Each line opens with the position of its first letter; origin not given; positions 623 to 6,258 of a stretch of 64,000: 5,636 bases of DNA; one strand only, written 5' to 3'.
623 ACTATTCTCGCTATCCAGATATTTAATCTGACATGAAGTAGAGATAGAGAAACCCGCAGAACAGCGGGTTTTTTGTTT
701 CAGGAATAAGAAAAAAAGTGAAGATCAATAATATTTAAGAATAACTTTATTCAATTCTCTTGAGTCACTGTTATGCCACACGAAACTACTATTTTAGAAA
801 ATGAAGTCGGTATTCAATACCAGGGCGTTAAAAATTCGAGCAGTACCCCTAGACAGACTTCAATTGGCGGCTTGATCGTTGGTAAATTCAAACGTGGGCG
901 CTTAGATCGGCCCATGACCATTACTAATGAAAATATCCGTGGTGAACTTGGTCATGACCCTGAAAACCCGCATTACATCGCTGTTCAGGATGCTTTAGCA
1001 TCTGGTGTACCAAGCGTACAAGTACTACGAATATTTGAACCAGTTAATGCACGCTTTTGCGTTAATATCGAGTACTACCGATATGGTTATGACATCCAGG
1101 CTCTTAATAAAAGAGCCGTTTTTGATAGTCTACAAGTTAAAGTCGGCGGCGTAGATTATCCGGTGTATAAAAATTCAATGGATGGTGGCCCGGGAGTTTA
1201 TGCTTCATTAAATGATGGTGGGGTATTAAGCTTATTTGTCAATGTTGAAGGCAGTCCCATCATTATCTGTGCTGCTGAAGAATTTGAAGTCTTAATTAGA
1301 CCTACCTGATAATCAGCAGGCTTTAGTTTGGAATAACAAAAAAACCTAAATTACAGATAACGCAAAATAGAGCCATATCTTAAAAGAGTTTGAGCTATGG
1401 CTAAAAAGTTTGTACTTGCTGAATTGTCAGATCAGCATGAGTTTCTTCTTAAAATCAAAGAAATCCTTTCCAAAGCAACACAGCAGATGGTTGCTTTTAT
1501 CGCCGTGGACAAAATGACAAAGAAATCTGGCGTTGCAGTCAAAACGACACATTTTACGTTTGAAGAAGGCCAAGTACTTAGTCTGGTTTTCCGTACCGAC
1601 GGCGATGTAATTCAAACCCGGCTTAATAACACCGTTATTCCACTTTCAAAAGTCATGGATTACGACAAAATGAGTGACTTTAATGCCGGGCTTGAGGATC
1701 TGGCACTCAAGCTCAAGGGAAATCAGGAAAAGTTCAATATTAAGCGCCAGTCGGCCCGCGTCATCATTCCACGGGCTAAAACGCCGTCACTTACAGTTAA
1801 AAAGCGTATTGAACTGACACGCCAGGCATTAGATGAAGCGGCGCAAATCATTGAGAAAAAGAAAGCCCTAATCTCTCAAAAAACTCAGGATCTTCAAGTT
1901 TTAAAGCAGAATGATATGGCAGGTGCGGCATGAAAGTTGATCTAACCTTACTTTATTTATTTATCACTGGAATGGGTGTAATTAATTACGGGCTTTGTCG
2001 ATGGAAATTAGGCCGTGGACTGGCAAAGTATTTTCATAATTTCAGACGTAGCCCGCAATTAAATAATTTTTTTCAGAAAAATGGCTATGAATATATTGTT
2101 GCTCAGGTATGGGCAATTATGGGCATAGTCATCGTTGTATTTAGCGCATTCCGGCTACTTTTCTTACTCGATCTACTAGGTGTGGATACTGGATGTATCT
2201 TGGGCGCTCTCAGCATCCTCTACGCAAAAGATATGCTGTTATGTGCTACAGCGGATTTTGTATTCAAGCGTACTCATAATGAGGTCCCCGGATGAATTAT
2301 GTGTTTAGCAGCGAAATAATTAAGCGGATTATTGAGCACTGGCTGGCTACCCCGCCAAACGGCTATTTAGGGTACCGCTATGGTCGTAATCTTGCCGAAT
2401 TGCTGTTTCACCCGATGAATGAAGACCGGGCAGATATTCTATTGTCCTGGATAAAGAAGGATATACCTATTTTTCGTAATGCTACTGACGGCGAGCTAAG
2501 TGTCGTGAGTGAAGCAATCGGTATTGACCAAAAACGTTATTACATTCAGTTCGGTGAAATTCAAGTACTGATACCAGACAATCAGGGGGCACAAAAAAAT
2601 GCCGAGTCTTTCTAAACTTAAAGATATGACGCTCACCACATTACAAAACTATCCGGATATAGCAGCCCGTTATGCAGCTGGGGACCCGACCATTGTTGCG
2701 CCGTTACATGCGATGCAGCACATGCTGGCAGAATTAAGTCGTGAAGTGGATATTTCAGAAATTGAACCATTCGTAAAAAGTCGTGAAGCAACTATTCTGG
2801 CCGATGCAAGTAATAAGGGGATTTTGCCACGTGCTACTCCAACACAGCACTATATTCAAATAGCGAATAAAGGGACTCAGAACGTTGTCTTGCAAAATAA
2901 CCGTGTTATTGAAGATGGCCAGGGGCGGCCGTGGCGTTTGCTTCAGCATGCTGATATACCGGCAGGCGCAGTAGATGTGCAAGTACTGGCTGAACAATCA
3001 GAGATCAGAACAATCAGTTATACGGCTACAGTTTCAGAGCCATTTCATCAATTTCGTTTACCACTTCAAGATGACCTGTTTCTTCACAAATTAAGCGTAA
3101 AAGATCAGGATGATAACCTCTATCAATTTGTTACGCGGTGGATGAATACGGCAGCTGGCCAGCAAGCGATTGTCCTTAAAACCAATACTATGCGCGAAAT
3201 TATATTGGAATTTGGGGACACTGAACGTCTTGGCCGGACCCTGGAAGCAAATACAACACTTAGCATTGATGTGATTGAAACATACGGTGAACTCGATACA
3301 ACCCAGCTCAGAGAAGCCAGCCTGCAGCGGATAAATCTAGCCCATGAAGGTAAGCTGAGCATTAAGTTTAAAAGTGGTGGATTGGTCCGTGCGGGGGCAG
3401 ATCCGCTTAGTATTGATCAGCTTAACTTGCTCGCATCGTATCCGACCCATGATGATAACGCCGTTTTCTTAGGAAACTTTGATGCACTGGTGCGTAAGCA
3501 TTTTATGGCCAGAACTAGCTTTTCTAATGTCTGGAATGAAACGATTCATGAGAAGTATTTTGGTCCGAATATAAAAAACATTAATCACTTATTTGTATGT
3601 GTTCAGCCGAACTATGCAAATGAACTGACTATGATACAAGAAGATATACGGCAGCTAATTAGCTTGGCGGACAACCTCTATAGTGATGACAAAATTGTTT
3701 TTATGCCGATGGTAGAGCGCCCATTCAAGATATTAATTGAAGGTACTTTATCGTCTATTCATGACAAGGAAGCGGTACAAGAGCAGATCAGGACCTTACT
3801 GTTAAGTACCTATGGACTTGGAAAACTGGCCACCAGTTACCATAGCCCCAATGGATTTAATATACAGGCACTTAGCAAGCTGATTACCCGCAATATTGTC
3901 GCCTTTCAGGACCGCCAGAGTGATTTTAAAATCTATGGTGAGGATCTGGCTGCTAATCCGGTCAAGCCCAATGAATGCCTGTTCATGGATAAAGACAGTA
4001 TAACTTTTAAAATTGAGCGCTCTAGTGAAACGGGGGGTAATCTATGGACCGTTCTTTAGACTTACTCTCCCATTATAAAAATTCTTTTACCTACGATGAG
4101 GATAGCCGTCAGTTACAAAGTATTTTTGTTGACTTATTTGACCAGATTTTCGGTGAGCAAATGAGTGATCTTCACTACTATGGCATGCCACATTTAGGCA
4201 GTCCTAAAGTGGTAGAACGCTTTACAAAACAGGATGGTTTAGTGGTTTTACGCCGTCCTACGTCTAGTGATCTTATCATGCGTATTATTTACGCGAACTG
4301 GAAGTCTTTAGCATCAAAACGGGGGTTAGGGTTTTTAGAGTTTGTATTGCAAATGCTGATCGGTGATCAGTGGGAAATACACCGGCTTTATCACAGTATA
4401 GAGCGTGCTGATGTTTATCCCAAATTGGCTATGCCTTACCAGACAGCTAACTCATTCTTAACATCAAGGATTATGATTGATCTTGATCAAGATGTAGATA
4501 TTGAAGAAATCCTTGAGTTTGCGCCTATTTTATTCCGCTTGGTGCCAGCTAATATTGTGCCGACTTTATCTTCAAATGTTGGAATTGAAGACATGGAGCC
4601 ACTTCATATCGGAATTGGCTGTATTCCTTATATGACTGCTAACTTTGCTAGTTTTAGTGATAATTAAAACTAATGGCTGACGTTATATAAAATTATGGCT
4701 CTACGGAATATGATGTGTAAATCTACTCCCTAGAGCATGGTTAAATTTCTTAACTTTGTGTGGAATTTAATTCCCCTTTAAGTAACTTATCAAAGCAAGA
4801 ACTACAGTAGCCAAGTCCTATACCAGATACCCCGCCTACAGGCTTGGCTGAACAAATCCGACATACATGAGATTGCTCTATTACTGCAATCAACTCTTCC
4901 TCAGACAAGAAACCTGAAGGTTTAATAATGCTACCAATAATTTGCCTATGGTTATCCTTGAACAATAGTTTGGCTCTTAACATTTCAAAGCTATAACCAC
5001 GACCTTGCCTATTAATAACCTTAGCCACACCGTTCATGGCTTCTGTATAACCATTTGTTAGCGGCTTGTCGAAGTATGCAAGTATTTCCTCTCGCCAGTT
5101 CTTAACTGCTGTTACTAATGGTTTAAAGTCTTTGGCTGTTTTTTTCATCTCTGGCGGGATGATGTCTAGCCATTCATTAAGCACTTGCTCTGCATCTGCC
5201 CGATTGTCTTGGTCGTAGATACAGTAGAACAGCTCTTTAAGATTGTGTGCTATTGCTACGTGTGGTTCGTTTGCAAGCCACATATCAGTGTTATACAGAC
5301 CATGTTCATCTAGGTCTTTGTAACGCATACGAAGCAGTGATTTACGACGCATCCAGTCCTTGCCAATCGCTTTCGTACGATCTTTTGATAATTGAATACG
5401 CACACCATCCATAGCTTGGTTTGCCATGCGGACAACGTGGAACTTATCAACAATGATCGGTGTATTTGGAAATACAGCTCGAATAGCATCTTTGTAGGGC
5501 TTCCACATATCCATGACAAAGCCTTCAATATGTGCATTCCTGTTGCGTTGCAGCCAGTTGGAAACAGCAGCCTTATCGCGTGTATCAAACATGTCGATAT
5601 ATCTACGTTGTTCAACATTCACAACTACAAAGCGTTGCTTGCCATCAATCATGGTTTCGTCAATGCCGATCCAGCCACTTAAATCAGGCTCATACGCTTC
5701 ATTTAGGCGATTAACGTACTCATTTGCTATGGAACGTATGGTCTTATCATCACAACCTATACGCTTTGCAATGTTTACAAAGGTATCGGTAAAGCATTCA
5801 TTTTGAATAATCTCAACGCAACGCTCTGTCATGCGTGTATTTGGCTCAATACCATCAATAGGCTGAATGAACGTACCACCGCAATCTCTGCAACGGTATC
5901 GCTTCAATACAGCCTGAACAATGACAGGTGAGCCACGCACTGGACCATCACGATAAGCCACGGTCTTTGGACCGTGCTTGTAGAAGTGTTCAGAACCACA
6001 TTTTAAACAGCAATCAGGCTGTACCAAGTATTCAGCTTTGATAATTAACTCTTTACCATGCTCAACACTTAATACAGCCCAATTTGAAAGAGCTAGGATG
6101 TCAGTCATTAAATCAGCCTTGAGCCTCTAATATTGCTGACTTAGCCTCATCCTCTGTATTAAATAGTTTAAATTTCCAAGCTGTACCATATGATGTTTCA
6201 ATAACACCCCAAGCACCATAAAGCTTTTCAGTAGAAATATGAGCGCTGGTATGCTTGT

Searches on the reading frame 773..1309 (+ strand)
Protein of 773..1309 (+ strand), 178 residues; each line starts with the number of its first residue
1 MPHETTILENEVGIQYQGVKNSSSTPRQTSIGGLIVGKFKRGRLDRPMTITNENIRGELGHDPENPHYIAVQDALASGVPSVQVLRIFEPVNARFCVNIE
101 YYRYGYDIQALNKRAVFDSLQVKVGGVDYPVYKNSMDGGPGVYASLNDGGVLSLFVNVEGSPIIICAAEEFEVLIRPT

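Call 34: search_protein_families(library=pfam, proteins=[window:773-1309:+], max_evalue=0.01)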
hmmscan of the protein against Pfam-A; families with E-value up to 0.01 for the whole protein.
window:773-1309:+ (178 aa): 0 families

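Call 50: search_protein_families(library=phrogs, proteins=[window:773-1309:+], max_evalue=0.001)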
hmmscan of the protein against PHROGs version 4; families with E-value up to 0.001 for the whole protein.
window:773-1309:+ (178 aa): 3 families
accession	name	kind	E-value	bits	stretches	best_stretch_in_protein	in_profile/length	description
phrog_14345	-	unknown function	4.8e-44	152.4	1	1-89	1-89/332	-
phrog_24956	-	unknown function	2.2e-30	106.8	1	3-89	3-89/279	-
phrog_5283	-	unknown function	6e-29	102.3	1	5-89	4-89/516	-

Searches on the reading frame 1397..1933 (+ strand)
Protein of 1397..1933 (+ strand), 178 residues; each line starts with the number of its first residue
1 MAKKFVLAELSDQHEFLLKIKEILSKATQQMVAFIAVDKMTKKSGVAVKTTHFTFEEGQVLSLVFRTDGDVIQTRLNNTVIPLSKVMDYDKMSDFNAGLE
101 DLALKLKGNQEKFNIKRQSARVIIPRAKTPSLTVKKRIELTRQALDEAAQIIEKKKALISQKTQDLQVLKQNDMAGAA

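Call 34: search_protein_families(library=pfam, proteins=[window:1397-1933:+], max_evalue=0.01)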
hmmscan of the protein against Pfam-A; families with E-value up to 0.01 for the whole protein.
window:1397-1933:+ (178 aa): 1 family
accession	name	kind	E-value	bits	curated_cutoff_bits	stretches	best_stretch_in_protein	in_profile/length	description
PF18788.6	DarA_N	-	0.00024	21.4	27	1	19-78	19-77/122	Defence against restriction A N-terminal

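Call 50: search_protein_families(library=phrogs, proteins=[window:1397-1933:+], max_evalue=0.001)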
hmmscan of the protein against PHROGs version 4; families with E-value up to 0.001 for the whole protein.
window:1397-1933:+ (178 aa): 2 families
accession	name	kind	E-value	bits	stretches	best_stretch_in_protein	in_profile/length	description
phrog_1620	-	moron, auxiliary metabolic gene and host takeover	1.2e-32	114.5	1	2-172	4-171/200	Hdf-like antirestriction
phrog_6398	-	unknown function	3.2e-11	44.1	1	7-167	6-167/313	-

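Call 82: search_protein_families(library=ncbifam, proteins=[window:1397-1933:+], max_evalue=0.01)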
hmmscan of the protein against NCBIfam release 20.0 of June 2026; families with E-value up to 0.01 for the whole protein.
window:1397-1933:+ (178 aa): 1 family
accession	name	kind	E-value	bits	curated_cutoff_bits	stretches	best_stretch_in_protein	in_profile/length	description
NF007346.1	PRK09836.1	equivalog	0.0054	16.5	420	1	2-105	100-196/227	copper/silver response regulator transcription factor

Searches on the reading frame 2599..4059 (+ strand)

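Call 8: search_protein_families(library=phrogs, proteins=[window:2599-4059:+], max_evalue=0.001)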
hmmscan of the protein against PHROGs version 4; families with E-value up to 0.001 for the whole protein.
window:2599-4059:+ (486 aa): 1 family
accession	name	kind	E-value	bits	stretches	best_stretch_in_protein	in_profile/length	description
phrog_1369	-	tail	6.8e-139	464.7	1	15-485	16-489/489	baseplate protein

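Call 9: search_protein_families(library=pfam, proteins=[window:2599-4059:+], max_evalue=0.001)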
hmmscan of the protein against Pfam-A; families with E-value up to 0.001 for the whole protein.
window:2599-4059:+ (486 aa): 0 families

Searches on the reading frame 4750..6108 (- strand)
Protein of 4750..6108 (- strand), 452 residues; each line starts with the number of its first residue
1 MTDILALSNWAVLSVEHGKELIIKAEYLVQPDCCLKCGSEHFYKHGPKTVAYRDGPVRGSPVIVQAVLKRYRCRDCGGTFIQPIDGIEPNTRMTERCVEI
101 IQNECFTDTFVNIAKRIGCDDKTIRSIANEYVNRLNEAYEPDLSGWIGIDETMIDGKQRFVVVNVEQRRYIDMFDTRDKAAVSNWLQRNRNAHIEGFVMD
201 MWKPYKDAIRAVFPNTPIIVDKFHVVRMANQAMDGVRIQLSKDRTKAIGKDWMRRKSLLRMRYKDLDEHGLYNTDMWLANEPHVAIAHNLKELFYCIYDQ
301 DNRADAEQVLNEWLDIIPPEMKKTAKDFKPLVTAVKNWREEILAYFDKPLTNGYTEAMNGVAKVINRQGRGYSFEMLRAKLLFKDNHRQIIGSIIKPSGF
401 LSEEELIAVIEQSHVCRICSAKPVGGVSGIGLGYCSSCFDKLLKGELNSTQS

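Call 8: search_protein_families(library=phrogs, proteins=[window:4750-6108:-], max_evalue=0.001)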
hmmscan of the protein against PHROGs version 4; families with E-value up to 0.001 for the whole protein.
window:4750-6108:- (452 aa): 1 family
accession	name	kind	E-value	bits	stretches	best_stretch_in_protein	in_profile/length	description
phrog_5749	-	integration and excision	6.8e-124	414.5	1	2-388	5-391/421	transposase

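Call 9: search_protein_families(library=pfam, proteins=[window:4750-6108:-], max_evalue=0.001)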
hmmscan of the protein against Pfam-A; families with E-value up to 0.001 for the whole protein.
window:4750-6108:- (452 aa): 3 families
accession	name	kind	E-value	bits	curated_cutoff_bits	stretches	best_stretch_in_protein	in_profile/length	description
PF01610.23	DDE_Tnp_ISL3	-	2.2e-57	195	23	1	147-380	1-239/240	Transposase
PF14690.11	Zn_ribbon_ISL3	-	4e-09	37.2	25.5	1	31-76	2-47/47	zinc-finger of transposase IS204/IS1001/IS1096/IS1165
PF13542.12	HTH_Tnp_ISL3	-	0.00018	21.3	27.4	1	83-132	2-51/51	Helix-turn-helix domain of transposase family ISL3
